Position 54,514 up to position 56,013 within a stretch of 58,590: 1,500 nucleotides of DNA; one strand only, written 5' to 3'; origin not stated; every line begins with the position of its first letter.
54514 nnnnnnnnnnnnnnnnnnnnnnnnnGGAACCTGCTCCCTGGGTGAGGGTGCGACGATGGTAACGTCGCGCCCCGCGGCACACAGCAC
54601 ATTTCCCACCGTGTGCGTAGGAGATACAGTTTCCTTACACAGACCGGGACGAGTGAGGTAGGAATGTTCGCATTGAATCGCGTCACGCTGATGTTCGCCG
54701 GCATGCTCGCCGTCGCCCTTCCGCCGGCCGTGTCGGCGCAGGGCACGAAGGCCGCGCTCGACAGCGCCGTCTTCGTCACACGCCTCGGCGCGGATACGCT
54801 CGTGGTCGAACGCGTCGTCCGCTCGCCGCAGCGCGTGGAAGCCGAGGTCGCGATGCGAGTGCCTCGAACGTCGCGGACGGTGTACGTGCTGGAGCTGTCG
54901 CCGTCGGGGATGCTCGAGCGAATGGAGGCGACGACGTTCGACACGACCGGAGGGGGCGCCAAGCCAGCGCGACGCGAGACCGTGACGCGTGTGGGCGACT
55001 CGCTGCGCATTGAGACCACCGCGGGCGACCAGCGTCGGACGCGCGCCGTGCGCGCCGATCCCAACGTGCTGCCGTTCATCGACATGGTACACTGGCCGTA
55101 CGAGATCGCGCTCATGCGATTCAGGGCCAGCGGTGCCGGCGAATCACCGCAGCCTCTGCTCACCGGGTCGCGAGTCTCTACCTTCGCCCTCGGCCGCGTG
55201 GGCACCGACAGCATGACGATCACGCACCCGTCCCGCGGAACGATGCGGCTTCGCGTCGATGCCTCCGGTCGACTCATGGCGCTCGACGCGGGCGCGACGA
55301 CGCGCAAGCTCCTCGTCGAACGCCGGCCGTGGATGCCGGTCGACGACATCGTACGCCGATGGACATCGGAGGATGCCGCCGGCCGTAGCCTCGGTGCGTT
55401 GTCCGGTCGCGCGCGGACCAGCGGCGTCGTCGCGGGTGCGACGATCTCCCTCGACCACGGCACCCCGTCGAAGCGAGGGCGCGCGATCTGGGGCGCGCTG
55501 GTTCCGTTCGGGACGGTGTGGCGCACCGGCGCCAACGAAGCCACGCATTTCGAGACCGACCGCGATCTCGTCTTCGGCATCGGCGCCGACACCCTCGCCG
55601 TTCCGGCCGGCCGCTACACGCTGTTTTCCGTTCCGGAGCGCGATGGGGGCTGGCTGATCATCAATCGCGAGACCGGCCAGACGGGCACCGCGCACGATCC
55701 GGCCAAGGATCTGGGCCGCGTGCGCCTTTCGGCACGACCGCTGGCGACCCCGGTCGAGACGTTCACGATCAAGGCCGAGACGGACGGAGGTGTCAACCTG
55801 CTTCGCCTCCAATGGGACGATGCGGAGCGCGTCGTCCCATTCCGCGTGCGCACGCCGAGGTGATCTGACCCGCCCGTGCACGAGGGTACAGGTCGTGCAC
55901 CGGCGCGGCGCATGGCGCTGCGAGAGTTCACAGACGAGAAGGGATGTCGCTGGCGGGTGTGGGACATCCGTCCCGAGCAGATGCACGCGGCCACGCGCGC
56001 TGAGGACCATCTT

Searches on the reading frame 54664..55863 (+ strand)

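Call 47: search_protein_families(library=pfam, proteins=[window:54664-55863:+], max_evalue=0.0001)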
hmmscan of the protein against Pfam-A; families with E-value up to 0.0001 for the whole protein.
window:54664-55863:+ (399 aa): 1 family
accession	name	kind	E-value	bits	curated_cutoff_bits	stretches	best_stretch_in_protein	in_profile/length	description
PF11138.13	DUF2911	-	1.2e-33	116.4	27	1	250-392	4-144/145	Protein of unknown function (DUF2911)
